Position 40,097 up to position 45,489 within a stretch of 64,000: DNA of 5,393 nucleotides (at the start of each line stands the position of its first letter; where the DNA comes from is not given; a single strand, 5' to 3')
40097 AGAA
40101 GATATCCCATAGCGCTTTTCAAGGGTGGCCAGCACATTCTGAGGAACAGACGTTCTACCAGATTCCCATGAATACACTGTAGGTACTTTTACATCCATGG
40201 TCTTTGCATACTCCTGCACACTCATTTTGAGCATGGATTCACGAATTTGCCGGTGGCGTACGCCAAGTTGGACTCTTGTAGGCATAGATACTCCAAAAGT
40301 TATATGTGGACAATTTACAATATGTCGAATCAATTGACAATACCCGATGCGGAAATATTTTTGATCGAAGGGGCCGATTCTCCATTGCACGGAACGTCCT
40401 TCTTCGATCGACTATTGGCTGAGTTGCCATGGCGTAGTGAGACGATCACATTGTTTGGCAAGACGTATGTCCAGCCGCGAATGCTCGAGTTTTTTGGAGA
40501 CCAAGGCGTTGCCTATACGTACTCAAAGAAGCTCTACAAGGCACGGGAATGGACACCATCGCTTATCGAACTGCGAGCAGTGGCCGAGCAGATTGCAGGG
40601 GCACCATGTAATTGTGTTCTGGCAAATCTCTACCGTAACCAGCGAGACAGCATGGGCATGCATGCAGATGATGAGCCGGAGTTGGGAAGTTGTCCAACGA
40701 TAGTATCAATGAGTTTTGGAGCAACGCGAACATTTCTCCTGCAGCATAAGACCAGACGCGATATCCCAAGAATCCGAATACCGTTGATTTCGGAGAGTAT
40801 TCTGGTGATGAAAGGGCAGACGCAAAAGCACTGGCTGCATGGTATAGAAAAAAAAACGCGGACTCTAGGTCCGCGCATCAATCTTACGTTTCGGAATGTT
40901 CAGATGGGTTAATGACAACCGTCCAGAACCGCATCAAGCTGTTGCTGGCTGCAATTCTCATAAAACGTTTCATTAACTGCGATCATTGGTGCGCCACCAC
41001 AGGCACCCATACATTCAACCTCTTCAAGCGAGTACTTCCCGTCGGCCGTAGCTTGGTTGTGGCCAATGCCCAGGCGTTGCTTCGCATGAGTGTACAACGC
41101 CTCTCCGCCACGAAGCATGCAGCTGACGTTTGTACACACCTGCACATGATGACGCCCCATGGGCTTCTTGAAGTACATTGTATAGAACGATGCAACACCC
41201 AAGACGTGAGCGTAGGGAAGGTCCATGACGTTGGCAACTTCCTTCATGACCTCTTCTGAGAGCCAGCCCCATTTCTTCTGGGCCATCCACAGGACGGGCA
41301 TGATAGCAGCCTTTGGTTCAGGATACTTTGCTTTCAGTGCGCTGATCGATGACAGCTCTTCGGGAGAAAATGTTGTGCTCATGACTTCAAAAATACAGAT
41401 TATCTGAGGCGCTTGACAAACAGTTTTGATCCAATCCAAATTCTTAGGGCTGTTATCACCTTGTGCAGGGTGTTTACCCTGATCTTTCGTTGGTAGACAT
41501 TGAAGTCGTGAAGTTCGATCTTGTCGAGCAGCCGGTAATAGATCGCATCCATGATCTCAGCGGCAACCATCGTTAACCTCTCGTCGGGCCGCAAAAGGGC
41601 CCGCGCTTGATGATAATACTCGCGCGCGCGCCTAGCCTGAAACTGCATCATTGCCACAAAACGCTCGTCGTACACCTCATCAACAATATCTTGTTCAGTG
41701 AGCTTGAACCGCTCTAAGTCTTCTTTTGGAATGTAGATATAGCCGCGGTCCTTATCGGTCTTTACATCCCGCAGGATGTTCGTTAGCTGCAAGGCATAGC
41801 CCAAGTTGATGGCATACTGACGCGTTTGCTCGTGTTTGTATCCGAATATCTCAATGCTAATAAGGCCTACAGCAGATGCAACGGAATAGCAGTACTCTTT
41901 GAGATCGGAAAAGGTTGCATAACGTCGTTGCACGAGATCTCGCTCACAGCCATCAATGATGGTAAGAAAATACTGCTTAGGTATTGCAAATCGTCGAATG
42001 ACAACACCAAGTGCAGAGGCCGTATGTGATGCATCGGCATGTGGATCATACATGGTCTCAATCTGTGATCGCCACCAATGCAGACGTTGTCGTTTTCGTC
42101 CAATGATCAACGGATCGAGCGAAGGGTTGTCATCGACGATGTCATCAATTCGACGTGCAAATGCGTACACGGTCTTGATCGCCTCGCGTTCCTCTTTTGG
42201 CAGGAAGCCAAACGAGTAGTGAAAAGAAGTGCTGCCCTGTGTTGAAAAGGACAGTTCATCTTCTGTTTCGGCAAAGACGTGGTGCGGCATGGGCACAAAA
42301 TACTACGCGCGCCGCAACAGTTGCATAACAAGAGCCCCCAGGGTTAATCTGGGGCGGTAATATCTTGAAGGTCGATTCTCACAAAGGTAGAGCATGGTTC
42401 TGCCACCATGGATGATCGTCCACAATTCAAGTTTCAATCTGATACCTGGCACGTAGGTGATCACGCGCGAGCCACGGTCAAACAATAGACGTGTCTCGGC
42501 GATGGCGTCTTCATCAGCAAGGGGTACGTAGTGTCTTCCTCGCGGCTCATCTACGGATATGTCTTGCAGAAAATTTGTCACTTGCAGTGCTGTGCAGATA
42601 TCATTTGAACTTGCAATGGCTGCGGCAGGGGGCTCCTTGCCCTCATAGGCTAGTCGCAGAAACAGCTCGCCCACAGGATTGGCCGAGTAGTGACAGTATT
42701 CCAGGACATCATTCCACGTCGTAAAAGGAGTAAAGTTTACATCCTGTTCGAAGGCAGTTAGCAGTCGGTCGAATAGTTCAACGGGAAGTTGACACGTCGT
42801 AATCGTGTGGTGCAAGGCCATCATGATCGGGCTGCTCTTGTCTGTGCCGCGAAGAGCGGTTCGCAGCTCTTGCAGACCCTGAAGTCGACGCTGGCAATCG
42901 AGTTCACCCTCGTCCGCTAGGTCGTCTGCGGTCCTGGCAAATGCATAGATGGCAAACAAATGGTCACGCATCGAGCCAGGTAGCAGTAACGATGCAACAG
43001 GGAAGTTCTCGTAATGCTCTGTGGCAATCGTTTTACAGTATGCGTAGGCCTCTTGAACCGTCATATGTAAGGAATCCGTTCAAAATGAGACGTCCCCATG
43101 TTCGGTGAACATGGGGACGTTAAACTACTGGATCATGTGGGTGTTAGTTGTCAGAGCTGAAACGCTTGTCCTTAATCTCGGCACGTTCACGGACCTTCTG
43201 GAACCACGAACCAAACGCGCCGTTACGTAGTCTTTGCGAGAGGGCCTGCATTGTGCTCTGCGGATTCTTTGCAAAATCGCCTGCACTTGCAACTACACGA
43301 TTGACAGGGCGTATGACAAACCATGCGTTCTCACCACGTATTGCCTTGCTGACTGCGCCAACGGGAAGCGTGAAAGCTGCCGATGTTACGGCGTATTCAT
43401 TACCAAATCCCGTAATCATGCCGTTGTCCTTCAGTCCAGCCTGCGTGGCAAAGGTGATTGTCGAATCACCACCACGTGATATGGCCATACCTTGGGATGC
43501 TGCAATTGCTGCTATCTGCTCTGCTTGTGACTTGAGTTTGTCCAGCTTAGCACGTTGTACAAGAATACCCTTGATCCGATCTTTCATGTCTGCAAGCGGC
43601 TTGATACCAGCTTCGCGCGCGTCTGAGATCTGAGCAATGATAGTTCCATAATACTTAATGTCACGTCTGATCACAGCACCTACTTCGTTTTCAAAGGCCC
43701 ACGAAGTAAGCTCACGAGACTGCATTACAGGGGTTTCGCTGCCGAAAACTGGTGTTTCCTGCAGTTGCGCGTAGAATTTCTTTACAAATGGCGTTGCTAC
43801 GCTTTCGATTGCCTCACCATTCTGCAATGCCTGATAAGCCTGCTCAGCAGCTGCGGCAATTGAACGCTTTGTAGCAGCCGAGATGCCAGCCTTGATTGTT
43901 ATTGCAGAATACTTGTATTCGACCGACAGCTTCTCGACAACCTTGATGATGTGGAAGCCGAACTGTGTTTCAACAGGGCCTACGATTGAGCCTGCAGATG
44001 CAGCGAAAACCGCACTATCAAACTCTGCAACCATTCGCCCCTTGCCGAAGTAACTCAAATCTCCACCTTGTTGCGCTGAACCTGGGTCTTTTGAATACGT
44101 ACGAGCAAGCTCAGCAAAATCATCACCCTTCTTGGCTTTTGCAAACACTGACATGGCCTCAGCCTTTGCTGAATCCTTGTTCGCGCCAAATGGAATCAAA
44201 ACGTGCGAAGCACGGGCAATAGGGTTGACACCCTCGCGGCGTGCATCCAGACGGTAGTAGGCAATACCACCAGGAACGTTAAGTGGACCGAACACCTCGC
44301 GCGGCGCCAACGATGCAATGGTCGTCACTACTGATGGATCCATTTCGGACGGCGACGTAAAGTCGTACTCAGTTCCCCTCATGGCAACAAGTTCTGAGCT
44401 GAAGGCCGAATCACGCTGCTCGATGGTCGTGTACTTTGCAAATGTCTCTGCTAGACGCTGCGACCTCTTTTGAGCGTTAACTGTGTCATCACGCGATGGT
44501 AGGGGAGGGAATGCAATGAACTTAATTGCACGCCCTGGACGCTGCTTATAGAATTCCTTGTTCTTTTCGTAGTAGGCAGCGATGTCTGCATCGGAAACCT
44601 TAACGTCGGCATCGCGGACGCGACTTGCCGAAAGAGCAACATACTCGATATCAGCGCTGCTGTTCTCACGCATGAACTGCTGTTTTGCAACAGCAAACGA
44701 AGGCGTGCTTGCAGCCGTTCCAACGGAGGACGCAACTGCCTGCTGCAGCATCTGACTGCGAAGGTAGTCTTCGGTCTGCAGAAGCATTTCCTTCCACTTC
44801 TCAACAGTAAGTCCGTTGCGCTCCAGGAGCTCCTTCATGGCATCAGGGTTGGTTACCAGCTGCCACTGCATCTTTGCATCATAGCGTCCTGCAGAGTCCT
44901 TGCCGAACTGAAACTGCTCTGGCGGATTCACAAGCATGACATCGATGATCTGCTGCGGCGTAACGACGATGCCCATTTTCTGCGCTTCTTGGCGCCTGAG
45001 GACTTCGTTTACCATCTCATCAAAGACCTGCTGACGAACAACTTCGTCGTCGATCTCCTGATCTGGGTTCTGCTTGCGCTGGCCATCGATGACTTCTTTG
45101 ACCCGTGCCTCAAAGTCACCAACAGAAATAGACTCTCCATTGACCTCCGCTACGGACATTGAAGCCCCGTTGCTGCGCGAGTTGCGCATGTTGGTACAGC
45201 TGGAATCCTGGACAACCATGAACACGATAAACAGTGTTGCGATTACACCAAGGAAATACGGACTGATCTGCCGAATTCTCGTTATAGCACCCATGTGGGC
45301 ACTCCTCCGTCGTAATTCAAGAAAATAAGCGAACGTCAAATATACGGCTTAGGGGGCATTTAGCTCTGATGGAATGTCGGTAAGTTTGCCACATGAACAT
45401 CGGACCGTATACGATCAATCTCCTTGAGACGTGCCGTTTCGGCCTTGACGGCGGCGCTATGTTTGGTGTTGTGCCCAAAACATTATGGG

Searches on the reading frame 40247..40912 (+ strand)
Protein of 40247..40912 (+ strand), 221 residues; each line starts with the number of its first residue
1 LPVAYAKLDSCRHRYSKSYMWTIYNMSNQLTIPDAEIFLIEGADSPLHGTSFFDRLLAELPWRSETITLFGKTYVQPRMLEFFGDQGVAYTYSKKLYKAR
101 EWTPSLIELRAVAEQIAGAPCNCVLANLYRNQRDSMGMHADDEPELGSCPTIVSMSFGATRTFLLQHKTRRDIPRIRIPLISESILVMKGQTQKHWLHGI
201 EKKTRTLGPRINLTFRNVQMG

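Call 7: search_protein_families(library=pfam, proteins=[window:40247-40912:+])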
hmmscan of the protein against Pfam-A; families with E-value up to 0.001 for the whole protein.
window:40247-40912:+ (221 aa): 1 family
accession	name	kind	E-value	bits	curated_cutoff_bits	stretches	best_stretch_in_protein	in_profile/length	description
PF13532.12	2OG-FeII_Oxy_2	-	2.3e-33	116.5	31.2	1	50-216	15-194/194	2OG-Fe(II) oxygenase superfamily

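Call 74: search_protein_families(library=pfam, proteins=[window:40322-40912:+], max_evalue=0.01)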
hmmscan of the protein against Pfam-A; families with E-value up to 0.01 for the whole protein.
window:40322-40912:+ (196 aa): 1 family
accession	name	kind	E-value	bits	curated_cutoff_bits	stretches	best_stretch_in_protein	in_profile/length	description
PF13532.12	2OG-FeII_Oxy_2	-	1.6e-33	117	31.2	1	25-191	15-194/194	2OG-Fe(II) oxygenase superfamily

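Call 88: find_homologous_proteins(query=window:40322-40912:+, max_evalue=1e-20)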
Query window:40322-40912:+ (196 aa): 4105 proteins with E <= 1e-20 among 4262 candidates; the best 120 are listed.
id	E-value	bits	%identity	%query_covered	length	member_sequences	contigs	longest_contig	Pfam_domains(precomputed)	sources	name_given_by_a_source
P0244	1.7e-127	440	99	100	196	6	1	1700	PF13532.13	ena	-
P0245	8.4e-109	379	87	99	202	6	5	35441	PF13532.13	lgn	-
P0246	2.1e-104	365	82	100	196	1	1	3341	PF13532.13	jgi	-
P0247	1.8e-96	339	77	98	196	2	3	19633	PF13532.13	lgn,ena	-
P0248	3.7e-94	332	75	99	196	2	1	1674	PF13532.13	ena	-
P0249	1.1e-92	327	75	99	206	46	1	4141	PF13532.13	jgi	jgi:alkylated DNA repair dioxygenase AlkB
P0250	3.2e-92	325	75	99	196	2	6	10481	PF13532.13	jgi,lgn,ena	-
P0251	6.7e-92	324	75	98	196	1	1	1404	PF13532.13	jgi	jgi:alkylated DNA repair dioxygenase AlkB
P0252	3.1e-91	322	75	98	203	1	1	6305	PF13532.13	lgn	-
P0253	2.9e-88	312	72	97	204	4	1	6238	PF13532.13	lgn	-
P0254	1.2e-86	307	71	99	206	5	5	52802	PF13532.13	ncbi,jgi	jgi:alkylated DNA repair dioxygenase AlkB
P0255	1.9e-85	303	71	100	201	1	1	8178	PF13532.13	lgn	-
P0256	3.6e-85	302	69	98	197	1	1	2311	PF13532.13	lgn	-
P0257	4.0e-85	302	69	97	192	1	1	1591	PF13532.13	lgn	-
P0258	2.0e-83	297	69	97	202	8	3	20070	PF13532.13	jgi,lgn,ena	jgi:alkylated DNA repair dioxygenase AlkB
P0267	1.1e-70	255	58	98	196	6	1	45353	PF13532.13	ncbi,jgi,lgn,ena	jgi:alkylated DNA repair dioxygenase AlkB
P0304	1.2e-56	209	52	98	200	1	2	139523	PF13532.13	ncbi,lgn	-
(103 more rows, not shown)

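Call 89: find_encoding_contigs(protein=P0304, flank=2500, max_places=2)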
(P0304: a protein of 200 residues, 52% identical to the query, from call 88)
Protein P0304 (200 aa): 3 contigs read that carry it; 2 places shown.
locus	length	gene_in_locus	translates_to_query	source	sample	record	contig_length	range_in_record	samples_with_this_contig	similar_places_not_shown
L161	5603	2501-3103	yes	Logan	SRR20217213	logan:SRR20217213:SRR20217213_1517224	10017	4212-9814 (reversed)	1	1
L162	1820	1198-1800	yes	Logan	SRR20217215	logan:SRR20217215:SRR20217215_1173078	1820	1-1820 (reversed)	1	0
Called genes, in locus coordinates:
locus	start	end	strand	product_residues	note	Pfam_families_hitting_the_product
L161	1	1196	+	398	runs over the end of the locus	PF05552:MS_channel_1st_1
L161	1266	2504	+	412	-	PF16116:DUF4832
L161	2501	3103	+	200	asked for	PF13532:2OG-FeII_Oxy_2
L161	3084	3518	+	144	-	PF13279:4HBT_2, PF03061:4HBT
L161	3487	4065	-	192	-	PF00023:Ank (faint), PF12796:Ank_2 (faint)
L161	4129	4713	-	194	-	-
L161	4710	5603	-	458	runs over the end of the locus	PF13175:AAA_15, PF13304:AAA_21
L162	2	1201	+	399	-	?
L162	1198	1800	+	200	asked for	PF13532:2OG-FeII_Oxy_2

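Call 90: find_encoding_contigs(protein=P0267, flank=2500, max_places=2)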
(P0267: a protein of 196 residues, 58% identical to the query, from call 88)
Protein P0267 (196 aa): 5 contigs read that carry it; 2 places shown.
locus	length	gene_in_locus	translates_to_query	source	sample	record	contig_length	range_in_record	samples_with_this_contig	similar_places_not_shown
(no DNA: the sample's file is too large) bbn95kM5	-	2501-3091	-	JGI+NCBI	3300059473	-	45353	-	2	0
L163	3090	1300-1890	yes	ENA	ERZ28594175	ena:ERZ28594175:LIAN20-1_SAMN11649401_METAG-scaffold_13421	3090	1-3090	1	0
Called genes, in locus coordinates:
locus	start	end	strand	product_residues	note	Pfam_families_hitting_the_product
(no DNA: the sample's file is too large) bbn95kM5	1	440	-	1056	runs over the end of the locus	PF02811:PHP, PF07733:DNA_pol3_alpha, PF17657:DNA_pol3_finger, PF14579:HHH_6, PF01336:tRNA_anti-codon (weak)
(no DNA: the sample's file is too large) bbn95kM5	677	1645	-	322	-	-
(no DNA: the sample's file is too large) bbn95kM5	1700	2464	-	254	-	PF01381:HTH_3 (weak), PF00717:Peptidase_S24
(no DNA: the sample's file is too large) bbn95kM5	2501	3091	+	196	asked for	PF13532:2OG-FeII_Oxy_2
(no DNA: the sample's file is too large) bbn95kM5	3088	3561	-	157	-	PF01257:2Fe-2S_thioredx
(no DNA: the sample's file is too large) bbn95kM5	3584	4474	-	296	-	PF00494:SQS_PSY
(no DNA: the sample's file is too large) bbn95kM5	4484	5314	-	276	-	PF00494:SQS_PSY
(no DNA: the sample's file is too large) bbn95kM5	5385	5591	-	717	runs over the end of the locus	PF13623:SurA_N_2, PF13624:SurA_N_3, PF09312:SurA_N (weak), PF13145:Rotamase_2, PF13616:Rotamase_3, PF00639:Rotamase, PF13145:Rotamase_2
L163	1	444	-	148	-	?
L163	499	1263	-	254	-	PF01381:HTH_3 (faint), PF00717:Peptidase_S24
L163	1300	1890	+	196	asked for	PF13532:2OG-FeII_Oxy_2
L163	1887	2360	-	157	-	PF01257:2Fe-2S_thioredx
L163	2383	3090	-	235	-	?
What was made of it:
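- Tried and rejected: The other protein checked, P0304, lies in an unrelated context (calls 88-90).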

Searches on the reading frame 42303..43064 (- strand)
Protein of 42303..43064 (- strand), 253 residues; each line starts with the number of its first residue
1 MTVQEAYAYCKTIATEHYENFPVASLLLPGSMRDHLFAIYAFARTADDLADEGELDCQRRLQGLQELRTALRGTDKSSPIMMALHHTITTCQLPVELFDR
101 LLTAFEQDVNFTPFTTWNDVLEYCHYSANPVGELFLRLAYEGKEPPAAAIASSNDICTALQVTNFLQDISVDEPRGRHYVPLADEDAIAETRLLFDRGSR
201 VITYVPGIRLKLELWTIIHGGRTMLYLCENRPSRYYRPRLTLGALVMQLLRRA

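Call 32: search_protein_families(library=ncbifam, proteins=[window:42303-43064:-], max_evalue=0.00001)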
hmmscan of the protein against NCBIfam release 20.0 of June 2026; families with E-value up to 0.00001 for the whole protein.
window:42303-43064:- (253 aa): 5 families
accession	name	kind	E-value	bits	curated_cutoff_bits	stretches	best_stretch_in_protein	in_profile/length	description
TIGR03464.1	HpnC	equivalog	2e-63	214.4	250.45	1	14-184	2-172/267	squalene synthase HpnC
TIGR03465.1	HpnD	equivalog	3.7e-29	101.6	278.6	1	15-182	3-169/267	presqualene diphosphate synthase HpnD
NF045921.1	PhytnSynCrtBRhod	equivalog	1.5e-20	73.9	500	1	4-183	4-180/307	15-cis-phytoene synthase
NF045686.1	PhytoSynCyanob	equivalog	6.9e-17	61.5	550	1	2-187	16-213/310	15-cis-phytoene synthase CrtB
NF042419.1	Phyto_syn_CrtB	equivalog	1e-11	44.9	480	1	19-182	16-187/306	15-cis-phytoene synthase CrtB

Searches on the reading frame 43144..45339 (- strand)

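Call 32: search_protein_families(library=ncbifam, proteins=[window:43144-45339:-], max_evalue=0.00001)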
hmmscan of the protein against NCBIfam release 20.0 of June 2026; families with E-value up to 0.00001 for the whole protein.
window:43144-45339:- (731 aa): 9 families
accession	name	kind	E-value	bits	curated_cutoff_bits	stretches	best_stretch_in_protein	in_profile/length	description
NF000809.0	PRK00059.1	equivalog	1.1e-29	103.9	303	1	376-475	198-292/336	peptidylprolyl isomerase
NF008054.0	PRK10788.1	equivalog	1.9e-23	83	493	2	391-506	280-390/626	peptidylprolyl isomerase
NF002824.0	PRK02998.1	subfamily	4.4e-23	82.1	360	1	373-472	133-225/283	peptidylprolyl isomerase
NF008038.0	PRK10770.1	equivalog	9.1e-20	70.8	394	1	275-475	181-388/431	peptidylprolyl isomerase SurA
NF002846.0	PRK03095.1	equivalog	2.7e-19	69.7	361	1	375-483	133-236/287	peptidylprolyl isomerase PrsA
NF002827.0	PRK03002.1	equivalog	1.3e-18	67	343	1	372-473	134-228/285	peptidylprolyl isomerase PrsA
NF011969.0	PRK15441.1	equivalog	7.2e-15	55.2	127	1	395-468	18-90/93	peptidylprolyl isomerase PpiC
TIGR02933.1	nifM_nitrog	equivalog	2.4e-11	44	168.2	1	361-466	110-216/256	nitrogen fixation protein NifM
NF003356.0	PRK04405.1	subfamily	2e-09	37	339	1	391-470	154-236/299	peptidylprolyl isomerase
